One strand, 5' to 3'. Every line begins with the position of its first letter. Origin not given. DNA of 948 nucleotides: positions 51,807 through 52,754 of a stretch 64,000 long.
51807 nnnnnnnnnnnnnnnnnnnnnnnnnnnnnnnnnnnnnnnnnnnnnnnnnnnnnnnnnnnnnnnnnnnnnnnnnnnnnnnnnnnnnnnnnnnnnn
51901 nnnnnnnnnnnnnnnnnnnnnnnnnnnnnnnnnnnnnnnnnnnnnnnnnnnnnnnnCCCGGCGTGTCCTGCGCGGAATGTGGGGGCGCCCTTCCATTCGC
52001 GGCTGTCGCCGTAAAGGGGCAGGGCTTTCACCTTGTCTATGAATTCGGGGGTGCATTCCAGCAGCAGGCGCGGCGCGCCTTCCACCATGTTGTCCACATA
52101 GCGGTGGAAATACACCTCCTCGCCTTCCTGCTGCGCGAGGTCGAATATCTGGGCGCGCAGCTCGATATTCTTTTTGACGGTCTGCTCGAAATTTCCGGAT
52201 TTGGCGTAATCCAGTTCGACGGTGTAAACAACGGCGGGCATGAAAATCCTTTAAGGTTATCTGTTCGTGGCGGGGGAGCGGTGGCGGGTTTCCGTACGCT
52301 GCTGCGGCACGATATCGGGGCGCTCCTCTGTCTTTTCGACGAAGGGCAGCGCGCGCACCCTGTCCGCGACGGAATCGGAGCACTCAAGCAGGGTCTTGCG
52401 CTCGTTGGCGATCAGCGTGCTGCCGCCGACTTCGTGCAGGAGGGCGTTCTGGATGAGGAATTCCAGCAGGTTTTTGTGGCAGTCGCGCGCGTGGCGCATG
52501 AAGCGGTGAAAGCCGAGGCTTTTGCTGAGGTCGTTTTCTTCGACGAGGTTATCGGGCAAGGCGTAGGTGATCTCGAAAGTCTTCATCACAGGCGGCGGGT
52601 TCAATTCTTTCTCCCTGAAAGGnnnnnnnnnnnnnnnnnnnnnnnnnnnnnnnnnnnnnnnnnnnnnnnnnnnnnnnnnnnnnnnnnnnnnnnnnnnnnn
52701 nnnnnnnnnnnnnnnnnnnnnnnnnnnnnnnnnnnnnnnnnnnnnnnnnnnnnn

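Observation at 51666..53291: Operon of four small genes containing five copies of an unrecognised ~90-100 aa domain with a conserved Cys motif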

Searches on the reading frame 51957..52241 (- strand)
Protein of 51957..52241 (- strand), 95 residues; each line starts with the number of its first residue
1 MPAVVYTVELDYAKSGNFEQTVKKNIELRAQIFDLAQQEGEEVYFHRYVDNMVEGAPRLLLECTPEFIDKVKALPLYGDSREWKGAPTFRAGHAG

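Call 60: search_protein_representatives(alignment_id=A6)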
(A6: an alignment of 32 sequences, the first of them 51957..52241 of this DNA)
Query: 32 sequences, 103 profile positions. Proteins with E-value up to 0.001 (for the whole library): 59; up to 1e-10: 26; up to 1e-30: 0. The best 59 are listed.
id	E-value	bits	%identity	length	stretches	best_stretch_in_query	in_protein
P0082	5.1e-30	120.0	-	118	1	3-97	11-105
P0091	1.6e-26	108.7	-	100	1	13-102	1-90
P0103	1.9e-25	105.3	-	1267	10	10-57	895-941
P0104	8.8e-25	103.2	-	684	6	27-94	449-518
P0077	5.4e-24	100.6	-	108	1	4-100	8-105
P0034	7.0e-24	100.3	-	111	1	1-102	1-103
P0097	5.3e-23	97.5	-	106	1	1-101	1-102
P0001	5.8e-22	94.1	-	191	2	23-95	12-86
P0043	1.8e-21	92.5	-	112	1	1-102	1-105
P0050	2.0e-16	76.3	-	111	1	2-99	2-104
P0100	2.0e-16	76.3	-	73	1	33-101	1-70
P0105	5.9e-16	74.8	-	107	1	3-102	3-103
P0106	1.8e-15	73.3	-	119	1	3-97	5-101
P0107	1.9e-14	70.0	-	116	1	1-96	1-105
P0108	2.4e-14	69.6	-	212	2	8-93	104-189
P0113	7.4e-13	64.9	-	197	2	35-95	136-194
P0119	4.1e-10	56.0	-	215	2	11-95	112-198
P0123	2.3e-08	50.4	-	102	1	31-100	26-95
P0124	4.1e-08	49.6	-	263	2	7-96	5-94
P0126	1.2e-07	48.1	-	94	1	28-92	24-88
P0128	3.7e-07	46.6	-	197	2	34-95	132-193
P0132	2.8e-06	43.7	-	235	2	29-95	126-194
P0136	1.9e-05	41.1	-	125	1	25-99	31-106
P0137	3.0e-05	40.4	-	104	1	34-97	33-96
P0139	5.2e-05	39.7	-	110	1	35-94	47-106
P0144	2.7e-04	37.4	-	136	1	5-94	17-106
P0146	4.0e-04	36.8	-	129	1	30-92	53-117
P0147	4.1e-04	36.8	-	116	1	36-92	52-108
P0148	4.6e-04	36.6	-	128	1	28-94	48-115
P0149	6.7e-04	36.1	-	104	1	30-92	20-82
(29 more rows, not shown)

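Call 62: list_cluster_members(proteins=[P0104, P0108, P0119, P0124, P0132, P0113, P0128, P0084, P0020, P0014])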
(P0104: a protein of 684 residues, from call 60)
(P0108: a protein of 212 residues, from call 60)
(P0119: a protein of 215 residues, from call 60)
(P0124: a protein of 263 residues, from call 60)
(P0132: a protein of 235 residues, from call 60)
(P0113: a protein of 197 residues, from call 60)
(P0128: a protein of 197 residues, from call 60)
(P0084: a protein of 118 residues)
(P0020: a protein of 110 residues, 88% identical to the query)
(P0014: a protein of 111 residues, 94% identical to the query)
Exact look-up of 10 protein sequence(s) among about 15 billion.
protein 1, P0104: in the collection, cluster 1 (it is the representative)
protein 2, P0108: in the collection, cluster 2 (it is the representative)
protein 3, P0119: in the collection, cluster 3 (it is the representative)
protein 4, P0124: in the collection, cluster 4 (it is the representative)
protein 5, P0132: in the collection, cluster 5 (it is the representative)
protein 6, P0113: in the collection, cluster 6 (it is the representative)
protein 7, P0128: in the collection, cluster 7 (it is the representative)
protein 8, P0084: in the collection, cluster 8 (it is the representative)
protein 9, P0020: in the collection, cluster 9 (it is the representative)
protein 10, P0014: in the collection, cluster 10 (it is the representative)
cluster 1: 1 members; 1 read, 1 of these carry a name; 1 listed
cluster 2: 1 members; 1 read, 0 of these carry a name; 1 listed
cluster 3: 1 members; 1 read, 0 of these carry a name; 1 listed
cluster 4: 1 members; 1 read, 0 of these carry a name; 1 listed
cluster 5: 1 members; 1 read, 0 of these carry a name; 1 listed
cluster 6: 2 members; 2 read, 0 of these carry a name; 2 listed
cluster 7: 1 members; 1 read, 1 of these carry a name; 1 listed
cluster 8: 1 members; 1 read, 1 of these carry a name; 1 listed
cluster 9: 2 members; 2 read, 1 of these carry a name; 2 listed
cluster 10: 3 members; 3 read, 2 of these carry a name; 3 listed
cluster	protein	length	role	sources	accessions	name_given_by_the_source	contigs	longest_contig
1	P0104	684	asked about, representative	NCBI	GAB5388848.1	MAG: hypothetical protein Alpg2KO_18160 [Alphaproteobacteria bacterium]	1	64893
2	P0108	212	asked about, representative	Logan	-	-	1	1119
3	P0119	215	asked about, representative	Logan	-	-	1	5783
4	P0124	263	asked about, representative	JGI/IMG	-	-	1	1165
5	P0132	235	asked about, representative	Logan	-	-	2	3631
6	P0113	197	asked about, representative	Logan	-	-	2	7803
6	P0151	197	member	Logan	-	-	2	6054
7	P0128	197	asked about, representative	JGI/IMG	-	hypothetical protein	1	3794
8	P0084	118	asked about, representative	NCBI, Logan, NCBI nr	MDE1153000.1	MAG: hypothetical protein PW788_10730 [Micavibrio sp.] | hypothetical protein [Micavibrio sp.]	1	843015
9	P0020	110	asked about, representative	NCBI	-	-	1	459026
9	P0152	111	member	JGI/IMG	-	hypothetical protein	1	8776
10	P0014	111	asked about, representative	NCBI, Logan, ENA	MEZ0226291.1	MAG: hypothetical protein ACAH83_17170 [Alphaproteobacteria bacterium]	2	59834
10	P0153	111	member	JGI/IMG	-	hypothetical protein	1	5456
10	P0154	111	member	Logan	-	-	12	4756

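Call 63: find_encoding_contigs(protein=P0104, flank=8000, max_places=2)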
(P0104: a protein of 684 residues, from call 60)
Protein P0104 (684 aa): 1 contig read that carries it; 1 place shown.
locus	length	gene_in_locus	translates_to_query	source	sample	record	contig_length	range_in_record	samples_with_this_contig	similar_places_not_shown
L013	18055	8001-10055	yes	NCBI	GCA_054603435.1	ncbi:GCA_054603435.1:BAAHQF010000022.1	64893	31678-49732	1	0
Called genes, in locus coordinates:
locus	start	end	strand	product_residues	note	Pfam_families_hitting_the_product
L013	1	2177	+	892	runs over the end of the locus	PF00330:Aconitase, PF00694:Aconitase_C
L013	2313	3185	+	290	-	PF04964:Flp_Fap (weak)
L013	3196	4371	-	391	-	PF07603:Lcl_C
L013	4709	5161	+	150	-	PF04314:LpqE-like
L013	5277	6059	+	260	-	PF00857:Isochorismatase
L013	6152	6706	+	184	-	PF00293:NUDIX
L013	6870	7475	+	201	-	PF00160:Pro_isomerase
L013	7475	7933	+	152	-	PF00160:Pro_isomerase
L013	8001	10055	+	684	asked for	PF27478:PopD (faint)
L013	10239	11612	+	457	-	PF20510:HgmA_N, PF04209:HgmA_C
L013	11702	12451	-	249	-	PF00696:AA_kinase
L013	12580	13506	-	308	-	PF25025:EF-Ts_N (faint), PF00889:EF_TS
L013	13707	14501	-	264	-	PF00318:Ribosomal_S2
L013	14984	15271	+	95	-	-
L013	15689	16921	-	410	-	PF01494:FAD_binding_3, PF07992:Pyr_redox_2 (faint)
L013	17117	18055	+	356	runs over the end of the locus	PF03462:PCRF, PF00472:RF-1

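Call 66: search_protein_families(library=pfam, proteins=[P0137, P0139, P0144, P0146, P0147, P0148, P0149, P0126, P0123, P0136], max_evalue=10)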
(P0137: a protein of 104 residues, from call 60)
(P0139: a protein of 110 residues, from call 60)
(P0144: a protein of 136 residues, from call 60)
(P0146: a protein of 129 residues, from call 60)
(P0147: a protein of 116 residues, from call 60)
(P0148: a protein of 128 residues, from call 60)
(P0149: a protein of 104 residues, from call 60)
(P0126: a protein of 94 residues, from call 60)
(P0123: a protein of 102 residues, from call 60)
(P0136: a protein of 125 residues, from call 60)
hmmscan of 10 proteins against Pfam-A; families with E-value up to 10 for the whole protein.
P0137 (104 aa): 1 family
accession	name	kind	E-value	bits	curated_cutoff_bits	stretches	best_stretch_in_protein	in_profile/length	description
PF07858.18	LEH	-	0.16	12.7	24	1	35-85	7-57/122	Limonene-1,2-epoxide hydrolase catalytic domain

P0139 (110 aa): 1 family
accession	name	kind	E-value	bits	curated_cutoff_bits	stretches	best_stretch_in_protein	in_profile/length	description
PF05922.21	Inhibitor_I9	-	0.0048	18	21.2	1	85-109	57-81/82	Peptidase inhibitor I9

P0144 (136 aa): 2 families
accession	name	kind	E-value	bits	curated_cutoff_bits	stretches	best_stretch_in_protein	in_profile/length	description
PF12065.13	DUF3545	-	0.065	13.6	25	1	46-71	22-46/58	Protein of unknown function (DUF3545)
PF19702.4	DUF6200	-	2.1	8.5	26.9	0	35-61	35-59/76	Family of unknown function (DUF6200)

P0146 (129 aa): 0 families

P0147 (116 aa): 0 families

P0148 (128 aa): 0 families

P0149 (104 aa): 1 family
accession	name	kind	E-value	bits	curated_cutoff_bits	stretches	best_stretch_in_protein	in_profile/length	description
PF19147.5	DUF5829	-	0.17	11.9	33.8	1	21-73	146-192/265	Family of unknown function (DUF5829)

P0126 (94 aa): 1 family
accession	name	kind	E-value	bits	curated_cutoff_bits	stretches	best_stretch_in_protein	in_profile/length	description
PF13575.12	DUF4135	-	0.062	12.9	29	1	21-64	306-349/378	Domain of unknown function (DUF4135)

P0123 (102 aa): 3 families
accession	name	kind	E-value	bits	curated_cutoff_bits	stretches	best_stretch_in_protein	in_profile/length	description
PF04194.18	PDCD2_C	-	0.03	14.7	30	1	14-85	39-104/111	Programmed cell death protein 2, C-terminal putative domain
PF22148.1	Fervidolysin_NPro-like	-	0.086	13.7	21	1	40-86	27-80/81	Fervidolysin N-terminal prodomain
PF21864.1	MORF_dom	-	0.11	12.8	27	1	66-96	57-87/93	Multiple organellar RNA editing factor 1, MORF domain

P0136 (125 aa): 1 family
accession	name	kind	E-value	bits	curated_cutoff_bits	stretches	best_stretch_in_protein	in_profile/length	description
PF13690.11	CheX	-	0.042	14.4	27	1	68-97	8-37/94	Chemotaxis phosphatase CheX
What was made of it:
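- On MEROPS I9 / Pfam PF05922 (subtilase prodomain-type inhibitors): The best hit in the whole superfamily is P0139, at E 0.0048 and 18.0 bits against a cut-off of 21.2 (call 66).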

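Call 69: search_solved_structures(query=A6, max_evalue=10, show_alignments=3)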
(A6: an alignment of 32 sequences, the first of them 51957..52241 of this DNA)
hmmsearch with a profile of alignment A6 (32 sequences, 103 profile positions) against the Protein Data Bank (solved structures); distinct sequences matched with E-value up to 10: 4.
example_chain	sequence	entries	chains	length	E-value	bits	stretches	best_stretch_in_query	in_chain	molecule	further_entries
4zv6_B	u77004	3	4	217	0.23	15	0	20-61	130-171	Octarellin V.1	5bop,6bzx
4hqd_A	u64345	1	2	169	0.37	14.4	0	35-59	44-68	Engineered Protein OR265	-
2igp_A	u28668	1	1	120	1.5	12.5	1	36-61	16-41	Retinoblastoma-associated protein HEC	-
3ns4_A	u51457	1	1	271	2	12.1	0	8-47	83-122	Vacuolar protein sorting-associated protein 53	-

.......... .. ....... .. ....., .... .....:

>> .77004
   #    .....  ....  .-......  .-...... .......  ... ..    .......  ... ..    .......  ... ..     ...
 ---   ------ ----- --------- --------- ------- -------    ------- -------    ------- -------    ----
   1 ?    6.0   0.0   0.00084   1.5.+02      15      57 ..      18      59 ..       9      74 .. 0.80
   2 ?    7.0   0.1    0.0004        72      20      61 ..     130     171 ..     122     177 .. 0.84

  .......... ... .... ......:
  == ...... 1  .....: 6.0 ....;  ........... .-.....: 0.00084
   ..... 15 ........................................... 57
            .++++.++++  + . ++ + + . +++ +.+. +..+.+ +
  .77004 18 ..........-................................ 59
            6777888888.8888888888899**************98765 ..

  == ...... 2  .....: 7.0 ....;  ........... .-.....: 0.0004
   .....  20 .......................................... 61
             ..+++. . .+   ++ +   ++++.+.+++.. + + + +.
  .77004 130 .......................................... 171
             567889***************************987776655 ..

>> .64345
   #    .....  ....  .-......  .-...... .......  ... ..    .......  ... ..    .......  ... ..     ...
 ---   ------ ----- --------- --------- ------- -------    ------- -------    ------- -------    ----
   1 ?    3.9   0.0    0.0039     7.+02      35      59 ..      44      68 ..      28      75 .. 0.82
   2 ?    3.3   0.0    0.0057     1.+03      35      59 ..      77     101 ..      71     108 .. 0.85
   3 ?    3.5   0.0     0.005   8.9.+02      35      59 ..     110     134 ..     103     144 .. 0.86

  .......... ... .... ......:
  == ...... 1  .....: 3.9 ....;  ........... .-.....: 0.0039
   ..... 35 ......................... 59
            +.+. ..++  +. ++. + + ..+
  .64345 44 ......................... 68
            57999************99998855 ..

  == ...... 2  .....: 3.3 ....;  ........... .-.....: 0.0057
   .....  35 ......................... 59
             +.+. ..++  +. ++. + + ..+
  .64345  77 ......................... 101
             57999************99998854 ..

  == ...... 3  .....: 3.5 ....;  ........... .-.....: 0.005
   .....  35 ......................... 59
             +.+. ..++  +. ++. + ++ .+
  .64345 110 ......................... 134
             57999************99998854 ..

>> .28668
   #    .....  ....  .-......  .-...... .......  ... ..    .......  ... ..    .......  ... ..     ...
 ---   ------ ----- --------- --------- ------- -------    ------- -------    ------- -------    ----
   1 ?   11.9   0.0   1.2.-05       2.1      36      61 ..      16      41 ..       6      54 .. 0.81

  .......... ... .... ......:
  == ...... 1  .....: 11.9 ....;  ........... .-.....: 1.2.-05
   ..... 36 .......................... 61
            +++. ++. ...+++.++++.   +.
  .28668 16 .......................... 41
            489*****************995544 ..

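Call 85: find_encoding_contigs(protein=P0113, flank=8000, max_places=3)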
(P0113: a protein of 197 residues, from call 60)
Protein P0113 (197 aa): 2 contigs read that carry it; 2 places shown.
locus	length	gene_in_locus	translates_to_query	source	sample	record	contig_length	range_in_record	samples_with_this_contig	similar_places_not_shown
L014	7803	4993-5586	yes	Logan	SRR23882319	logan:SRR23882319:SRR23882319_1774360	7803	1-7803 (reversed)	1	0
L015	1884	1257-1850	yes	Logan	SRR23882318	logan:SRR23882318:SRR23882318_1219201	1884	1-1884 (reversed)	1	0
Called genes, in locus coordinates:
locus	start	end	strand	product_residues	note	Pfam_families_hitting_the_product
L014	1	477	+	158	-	?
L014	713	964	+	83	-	PF13744:HTH_37 (weak), PF13560:HTH_31 (weak), PF01381:HTH_3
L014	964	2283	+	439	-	PF13657:Couple_hipA, PF07804:HipA_C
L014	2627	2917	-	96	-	-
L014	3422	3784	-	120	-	-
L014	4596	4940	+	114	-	-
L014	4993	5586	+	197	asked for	-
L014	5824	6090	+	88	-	-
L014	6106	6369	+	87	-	-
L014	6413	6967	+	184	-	PF24521:Ank_KRIT1 (weak), PF12796:Ank_2, PF13606:Ank_3 (faint), PF13637:Ank_4 (weak), PF13857:Ank_5 (weak), PF24521:Ank_KRIT1 (weak), PF00023:Ank (weak), PF12796:Ank_2 (weak)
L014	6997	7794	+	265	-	-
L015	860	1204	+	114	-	-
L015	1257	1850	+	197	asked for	-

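Call 88: search_protein_families(library=pfam, alignment_id=A11, max_evalue=10)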
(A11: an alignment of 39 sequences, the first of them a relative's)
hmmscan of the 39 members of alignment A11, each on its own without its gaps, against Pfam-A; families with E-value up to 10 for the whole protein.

A. member 1, P0105 (107 aa): 1 family
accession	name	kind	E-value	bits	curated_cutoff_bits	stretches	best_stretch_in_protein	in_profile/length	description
PF14094.11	DUF4272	-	0.32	10.5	27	1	43-93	4-53/208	Domain of unknown function (DUF4272)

B. families by the number of members that match (of 39 scanned): 31 families (the first 25 are shown)
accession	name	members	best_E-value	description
PF05922.21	Inhibitor_I9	2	0.033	Peptidase inhibitor I9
PF09361.15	Phasin_2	1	0.0045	Phasin protein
PF21864.1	MORF_dom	1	0.012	Multiple organellar RNA editing factor 1, MORF domain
PF00817.25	IMS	1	0.017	impB/mucB/samB family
PF07899.16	Frigida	1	0.019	Frigida-like protein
PF19291.4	TREH_N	1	0.019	Trehalase-like, N-terminal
PF08152.18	GUCT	1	0.022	GUCT (NUC152) domain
PF04179.17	Init_tRNA_PT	1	0.025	Rit1 DUSP-like domain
PF16012.10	DUF4780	1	0.029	Domain of unknown function (DUF4780)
PF08886.16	GshA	1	0.035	Glutamate-cysteine ligase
PF07216.17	LcrG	1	0.036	LcrG protein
PF22665.2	DUF6293_C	1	0.038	DUF6293 C-terminal winged helix domain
PF17399.7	DUF5405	1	0.044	Domain of unknown function (DUF5405)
PF06751.17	EutB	1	0.048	Ethanolamine ammonia lyase large subunit (EutB)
PF23976.1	DUF7302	1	0.056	Family of unknown function (DUF7302)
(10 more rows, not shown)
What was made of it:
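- On MEROPS I9 / Pfam PF05922 (subtilase prodomain-type inhibitors): Two more members hit below threshold (call 88).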

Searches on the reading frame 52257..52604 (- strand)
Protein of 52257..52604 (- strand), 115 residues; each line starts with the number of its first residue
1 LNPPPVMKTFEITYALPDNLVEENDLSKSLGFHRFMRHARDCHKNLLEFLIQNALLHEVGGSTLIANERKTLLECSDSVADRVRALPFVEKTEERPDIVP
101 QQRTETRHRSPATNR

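Call 3: search_protein_families(library=pfam, proteins=[window:52257-52604:-], max_evalue=10)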
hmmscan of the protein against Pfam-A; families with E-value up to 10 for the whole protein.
window:52257-52604:- (115 aa): 0 families

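Call 4: search_protein_families(library=ncbifam, proteins=[window:52257-52604:-], max_evalue=10)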
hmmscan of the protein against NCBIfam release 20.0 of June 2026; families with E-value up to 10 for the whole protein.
window:52257-52604:- (115 aa): 0 families

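Call 46: search_solved_structures(query=A5, max_evalue=10)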
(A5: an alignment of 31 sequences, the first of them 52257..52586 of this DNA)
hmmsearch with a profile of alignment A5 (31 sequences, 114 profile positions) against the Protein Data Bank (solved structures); distinct sequences matched with E-value up to 10: 1.
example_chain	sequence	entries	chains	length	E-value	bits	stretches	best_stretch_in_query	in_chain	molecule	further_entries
3ns4_A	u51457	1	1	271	0.029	17.4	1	11-50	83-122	Vacuolar protein sorting-associated protein 53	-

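Call 47: search_protein_families(library=pfam, alignment_id=A5, max_evalue=10)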
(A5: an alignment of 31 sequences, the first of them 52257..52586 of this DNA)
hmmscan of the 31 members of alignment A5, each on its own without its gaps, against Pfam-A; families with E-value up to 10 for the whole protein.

A. member 1, window:52257-52586:- (109 aa): 0 families

B. families by the number of members that match (of 31 scanned): 6 families
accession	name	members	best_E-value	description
PF25683.1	URGCP_GTPase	4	0.069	URGCP-like GTPase domain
PF18658.7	zf-C2H2_12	3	0.043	Spin-doc zinc-finger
PF12727.12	PBP_like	2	0.12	PBP superfamily domain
PF19673.4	DUF6176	1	0.07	Family of unknown function (DUF6176)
PF21686.3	LigD_Prim-Pol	1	0.095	LigD, primase-polymerase domain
PF25006.1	DUF7783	1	0.17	Domain of unknown function (DUF7783)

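Call 95: search_protein_families(library=padloc, proteins=[window:52257-52604:-], max_evalue=1)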
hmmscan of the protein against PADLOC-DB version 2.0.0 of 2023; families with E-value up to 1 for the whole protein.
window:52257-52604:- (115 aa): 1 family
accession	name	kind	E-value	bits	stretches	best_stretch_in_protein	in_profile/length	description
PDLC00857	E1-E2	-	0.00098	15.7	1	48-111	138-201/589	E1-E2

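Call 96: search_protein_families(library=phrogs, proteins=[window:52257-52604:-], max_evalue=1)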
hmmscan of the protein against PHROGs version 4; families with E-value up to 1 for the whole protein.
window:52257-52604:- (115 aa): 0 families
